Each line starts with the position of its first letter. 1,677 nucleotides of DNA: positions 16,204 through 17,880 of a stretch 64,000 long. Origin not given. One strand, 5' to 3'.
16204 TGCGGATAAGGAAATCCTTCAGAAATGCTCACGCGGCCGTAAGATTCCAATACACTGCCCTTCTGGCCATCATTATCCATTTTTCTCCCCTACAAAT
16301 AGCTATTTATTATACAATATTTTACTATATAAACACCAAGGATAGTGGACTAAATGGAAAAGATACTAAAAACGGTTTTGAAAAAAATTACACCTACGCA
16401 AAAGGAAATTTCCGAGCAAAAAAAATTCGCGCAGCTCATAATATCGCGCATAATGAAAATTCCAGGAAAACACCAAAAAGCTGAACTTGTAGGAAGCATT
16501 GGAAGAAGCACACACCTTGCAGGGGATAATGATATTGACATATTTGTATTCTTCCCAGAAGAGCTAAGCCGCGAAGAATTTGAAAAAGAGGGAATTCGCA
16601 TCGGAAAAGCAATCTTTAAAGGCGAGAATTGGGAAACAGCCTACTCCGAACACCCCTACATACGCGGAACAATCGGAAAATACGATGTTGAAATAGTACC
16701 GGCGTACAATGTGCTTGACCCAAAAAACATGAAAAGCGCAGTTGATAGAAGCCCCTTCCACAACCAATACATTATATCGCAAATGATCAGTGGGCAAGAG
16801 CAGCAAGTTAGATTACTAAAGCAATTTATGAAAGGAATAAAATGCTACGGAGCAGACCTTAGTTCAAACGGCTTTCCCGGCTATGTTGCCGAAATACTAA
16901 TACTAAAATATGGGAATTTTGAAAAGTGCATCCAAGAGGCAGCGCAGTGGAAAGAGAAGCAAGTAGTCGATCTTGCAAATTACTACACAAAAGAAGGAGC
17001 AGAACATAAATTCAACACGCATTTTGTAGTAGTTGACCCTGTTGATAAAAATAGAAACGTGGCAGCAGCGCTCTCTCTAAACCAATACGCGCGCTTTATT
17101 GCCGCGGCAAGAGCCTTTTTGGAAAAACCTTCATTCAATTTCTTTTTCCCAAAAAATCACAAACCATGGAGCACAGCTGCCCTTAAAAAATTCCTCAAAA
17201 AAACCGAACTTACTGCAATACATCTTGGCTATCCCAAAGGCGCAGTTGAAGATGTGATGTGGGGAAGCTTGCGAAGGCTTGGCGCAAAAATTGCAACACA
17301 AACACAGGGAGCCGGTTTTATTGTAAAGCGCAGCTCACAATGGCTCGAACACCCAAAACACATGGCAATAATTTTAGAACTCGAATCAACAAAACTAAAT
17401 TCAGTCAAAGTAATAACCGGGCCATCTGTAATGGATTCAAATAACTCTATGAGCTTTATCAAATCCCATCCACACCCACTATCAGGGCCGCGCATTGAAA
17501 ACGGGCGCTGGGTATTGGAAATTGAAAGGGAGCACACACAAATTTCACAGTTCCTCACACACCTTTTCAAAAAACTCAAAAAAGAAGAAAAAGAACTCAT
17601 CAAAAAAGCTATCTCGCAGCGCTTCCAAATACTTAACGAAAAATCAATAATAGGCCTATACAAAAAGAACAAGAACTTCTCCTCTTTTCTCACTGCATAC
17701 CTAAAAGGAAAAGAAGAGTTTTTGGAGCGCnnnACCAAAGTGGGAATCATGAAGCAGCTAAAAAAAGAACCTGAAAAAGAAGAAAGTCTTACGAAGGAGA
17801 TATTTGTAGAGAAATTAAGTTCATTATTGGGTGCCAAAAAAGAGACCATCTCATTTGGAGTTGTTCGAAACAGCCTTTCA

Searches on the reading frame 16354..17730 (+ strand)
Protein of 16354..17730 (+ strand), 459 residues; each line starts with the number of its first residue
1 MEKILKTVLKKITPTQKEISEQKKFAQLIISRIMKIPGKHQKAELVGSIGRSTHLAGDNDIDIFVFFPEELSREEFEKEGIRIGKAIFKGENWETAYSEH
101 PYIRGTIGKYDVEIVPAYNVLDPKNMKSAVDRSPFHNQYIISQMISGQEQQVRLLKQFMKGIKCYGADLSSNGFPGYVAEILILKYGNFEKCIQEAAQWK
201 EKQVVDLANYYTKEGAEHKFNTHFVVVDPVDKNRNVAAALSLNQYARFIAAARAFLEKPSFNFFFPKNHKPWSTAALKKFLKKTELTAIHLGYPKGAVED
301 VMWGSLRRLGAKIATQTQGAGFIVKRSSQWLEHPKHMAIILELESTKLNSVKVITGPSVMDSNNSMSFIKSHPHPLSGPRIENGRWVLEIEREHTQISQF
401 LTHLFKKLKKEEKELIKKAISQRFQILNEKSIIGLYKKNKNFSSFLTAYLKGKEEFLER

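Call 73: search_protein_families(library=pfam, proteins=[window:16354-17730:+], max_evalue=0.001)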
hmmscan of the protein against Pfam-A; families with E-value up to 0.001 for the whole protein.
window:16354-17730:+ (459 aa): 3 families
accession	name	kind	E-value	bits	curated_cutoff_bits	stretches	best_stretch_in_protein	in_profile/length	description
PF09249.16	tRNA_NucTransf2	-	2.3e-41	141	27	1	151-265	2-113/113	tRNA nucleotidyltransferase, second domain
PF21133.2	CAA_C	-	8.9e-19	68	22.2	1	284-428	3-143/144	CCA-adding enzyme, C-terminal domain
PF01909.29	NTP_transf_2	-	9.6e-08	32.8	21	1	38-135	12-92/93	Nucleotidyltransferase domain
